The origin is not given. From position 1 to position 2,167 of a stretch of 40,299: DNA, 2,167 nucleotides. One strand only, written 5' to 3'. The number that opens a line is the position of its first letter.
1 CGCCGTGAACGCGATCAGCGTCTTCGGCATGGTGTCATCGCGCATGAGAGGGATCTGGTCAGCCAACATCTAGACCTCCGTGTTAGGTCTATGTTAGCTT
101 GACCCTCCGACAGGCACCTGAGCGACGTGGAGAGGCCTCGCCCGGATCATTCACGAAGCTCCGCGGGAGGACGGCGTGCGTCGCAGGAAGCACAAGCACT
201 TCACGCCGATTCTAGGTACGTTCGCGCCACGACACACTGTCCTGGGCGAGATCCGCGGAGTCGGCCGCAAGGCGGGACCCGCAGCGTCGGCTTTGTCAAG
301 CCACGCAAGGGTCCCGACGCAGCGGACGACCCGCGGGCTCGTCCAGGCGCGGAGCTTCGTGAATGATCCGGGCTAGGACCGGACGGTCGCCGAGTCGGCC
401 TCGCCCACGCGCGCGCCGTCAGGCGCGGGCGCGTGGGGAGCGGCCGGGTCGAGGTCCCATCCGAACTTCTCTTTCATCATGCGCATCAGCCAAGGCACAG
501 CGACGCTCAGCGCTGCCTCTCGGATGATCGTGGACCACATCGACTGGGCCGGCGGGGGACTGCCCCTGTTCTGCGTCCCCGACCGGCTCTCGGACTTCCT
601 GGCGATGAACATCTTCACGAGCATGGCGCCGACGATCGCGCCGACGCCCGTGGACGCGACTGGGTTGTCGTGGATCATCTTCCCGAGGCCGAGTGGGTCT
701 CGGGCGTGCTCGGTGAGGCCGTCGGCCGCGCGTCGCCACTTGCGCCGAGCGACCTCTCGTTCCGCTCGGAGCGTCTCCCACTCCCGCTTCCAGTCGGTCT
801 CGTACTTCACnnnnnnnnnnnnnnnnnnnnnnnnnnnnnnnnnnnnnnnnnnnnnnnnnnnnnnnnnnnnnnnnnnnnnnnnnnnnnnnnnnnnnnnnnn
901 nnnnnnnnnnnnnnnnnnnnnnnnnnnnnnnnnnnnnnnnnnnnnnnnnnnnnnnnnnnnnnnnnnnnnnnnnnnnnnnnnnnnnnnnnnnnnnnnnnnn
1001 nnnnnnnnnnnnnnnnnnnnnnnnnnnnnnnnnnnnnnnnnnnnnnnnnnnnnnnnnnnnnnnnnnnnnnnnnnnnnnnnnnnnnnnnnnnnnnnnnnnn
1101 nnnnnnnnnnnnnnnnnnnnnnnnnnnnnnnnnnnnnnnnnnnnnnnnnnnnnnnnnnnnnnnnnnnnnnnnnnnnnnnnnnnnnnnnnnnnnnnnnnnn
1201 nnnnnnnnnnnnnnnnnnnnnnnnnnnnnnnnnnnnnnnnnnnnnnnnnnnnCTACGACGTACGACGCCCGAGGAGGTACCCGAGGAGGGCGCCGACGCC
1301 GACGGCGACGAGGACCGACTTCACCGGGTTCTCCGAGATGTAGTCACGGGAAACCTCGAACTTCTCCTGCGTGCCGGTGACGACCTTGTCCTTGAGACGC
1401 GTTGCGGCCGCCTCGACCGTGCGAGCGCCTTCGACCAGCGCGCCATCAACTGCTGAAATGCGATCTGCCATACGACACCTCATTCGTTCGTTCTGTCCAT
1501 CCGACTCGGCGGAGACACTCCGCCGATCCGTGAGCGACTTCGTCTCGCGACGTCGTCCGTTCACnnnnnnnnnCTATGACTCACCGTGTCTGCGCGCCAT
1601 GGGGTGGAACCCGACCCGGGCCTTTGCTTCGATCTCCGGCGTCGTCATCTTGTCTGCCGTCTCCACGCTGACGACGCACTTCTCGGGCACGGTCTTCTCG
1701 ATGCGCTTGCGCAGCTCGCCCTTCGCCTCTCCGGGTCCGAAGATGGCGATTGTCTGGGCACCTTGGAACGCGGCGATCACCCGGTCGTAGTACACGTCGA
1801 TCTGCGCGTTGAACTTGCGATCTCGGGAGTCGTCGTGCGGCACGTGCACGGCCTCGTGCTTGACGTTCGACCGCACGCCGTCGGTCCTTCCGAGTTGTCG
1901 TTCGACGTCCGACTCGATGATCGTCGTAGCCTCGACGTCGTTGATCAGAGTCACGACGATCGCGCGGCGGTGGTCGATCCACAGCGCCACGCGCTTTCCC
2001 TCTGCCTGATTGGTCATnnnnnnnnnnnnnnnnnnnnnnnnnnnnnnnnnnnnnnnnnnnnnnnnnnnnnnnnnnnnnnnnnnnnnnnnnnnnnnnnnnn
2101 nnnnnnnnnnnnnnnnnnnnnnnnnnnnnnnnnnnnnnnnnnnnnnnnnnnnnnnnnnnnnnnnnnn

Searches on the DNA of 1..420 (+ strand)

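Call 25: search_dna_similar(query=window:1-400:+, collection=plasmids, mode=distant)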
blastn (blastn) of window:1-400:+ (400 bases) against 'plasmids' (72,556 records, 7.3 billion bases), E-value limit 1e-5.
No match.
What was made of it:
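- Tried and rejected: blastn of the arm against plasmids found no match (call 25).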

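Call 26: search_rna_families(source=window, start=1, end=420, threshold=evalue, max_evalue=10, show_alignments=2)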
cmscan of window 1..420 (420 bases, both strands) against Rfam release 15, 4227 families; matches with E-value up to 10: 4.
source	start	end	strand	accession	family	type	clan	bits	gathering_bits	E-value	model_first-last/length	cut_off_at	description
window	254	335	-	RF03878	mir-B6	Gene; miRNA;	-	17.8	89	9.7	1-83/83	no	mir-B6 microRNA precursor family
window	257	333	-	RF00883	MIR820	Gene; miRNA;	-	14.2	196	8.5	1-191/191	no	MIR820 microRNA precursor family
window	143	302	+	RF02177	SMCR2_1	Gene; lncRNA;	-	11.2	50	9.7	1-159/159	no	Smith-Magenis syndrome chromosome region, candidate 2 conserved region 1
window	195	348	-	RF02243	Xoo8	Gene; sRNA;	-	9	90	3.3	1-323/323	no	Proteobacterial sRNA Xoo8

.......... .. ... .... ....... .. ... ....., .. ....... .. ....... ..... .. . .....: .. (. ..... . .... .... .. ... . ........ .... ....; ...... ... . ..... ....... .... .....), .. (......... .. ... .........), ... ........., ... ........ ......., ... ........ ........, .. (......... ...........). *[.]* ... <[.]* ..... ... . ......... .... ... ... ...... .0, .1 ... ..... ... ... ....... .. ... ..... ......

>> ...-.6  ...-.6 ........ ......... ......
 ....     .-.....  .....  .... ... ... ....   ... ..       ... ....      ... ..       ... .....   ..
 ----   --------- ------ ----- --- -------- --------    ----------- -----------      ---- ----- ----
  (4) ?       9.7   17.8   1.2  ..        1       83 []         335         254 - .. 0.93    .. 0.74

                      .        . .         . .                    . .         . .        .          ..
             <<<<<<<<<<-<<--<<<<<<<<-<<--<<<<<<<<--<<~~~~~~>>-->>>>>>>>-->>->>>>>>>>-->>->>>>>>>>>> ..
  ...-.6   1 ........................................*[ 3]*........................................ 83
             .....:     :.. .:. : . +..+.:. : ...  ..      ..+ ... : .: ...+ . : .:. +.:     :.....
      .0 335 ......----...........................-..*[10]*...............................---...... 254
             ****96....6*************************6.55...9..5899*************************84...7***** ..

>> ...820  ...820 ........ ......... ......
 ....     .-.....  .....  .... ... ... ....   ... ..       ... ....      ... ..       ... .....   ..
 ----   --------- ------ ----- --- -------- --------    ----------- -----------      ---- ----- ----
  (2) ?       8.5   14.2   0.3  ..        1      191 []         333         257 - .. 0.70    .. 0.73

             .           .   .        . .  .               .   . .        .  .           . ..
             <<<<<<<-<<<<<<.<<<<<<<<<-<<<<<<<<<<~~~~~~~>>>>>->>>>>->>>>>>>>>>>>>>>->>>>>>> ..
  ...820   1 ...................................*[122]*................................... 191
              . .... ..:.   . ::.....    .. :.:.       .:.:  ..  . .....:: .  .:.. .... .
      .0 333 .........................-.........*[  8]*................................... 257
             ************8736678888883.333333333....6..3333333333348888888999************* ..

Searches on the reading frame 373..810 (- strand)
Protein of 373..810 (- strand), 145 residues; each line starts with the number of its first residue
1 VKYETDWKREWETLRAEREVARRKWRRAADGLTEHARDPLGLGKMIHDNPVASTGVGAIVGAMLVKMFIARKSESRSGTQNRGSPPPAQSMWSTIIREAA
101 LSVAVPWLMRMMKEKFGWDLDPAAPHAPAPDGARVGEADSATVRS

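Call 20: search_protein_families(library=pfam, proteins=[window:373-810:-], max_evalue=0.001)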
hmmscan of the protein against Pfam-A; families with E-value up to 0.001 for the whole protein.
window:373-810:- (145 aa): 0 families

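Call 35: find_homologous_proteins(query=window:373-810:-, max_evalue=0.00001)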
Query window:373-810:- (145 aa): 2 proteins with E <= 0.00001 among 93 candidates.
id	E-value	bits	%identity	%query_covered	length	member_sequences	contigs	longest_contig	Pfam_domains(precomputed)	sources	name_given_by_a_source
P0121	1.2e-90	319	100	100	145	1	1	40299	-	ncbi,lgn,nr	ncbi:MAG: hypothetical protein K8T90_20630 [Planctomycetes bacterium]|nr:hypothetical protein [Planc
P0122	4.7e-54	201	64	99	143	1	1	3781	-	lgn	-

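Call 37: find_encoding_contigs(protein=P0122, flank=10000, max_places=5)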
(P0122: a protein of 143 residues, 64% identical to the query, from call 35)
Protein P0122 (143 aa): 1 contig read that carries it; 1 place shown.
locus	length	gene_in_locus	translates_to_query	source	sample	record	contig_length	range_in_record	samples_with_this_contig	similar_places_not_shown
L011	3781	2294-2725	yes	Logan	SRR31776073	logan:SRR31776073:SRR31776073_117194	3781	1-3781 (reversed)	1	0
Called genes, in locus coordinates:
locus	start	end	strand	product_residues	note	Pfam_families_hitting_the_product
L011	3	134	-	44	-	?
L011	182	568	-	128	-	-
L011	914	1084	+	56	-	-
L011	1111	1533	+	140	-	-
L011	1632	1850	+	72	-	PF19029:DUF883_C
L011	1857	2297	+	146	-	PF07332:Phage_holin_3_6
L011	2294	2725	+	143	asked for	-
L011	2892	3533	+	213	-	-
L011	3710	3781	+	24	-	?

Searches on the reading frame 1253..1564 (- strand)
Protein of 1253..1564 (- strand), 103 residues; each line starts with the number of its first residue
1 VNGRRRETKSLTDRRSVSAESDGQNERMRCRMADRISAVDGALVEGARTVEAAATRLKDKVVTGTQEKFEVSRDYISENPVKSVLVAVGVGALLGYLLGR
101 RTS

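Call 20: search_protein_families(library=pfam, proteins=[window:1253-1564:-], max_evalue=0.001)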
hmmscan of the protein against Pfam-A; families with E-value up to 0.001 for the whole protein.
window:1253-1564:- (103 aa): 1 family
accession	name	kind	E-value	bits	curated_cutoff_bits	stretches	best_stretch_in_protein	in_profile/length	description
PF19029.5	DUF883_C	-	4.7e-09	36.2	27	1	73-101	2-30/30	DUF883 C-terminal glycine zipper region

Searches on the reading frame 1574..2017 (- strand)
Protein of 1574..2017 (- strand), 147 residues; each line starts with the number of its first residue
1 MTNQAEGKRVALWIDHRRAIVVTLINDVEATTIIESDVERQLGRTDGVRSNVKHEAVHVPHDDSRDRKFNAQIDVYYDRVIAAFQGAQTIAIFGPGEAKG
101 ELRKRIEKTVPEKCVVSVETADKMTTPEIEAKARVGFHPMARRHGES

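Call 12: find_encoding_contigs(protein=window:1574-2017:-, flank=10000, max_places=10)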
Protein window:1574-2017:- (147 aa): 1 contig read that carries it; 1 place shown.
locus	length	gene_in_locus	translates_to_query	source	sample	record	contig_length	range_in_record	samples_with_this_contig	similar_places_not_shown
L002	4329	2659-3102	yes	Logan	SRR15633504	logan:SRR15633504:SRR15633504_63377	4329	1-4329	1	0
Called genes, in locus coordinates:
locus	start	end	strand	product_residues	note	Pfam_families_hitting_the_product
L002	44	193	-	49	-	PF18919:DUF5670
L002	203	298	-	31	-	-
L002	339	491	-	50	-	PF11752:DUF3309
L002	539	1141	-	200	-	PF04542:Sigma70_r2, PF22029:PhyR_sigma2 (weak), PF04545:Sigma70_r4, PF08281:Sigma70_r4_2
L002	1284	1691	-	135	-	-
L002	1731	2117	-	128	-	-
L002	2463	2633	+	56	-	-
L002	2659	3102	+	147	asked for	-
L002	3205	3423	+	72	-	PF19029:DUF883_C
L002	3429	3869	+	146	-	PF07332:Phage_holin_3_6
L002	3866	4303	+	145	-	-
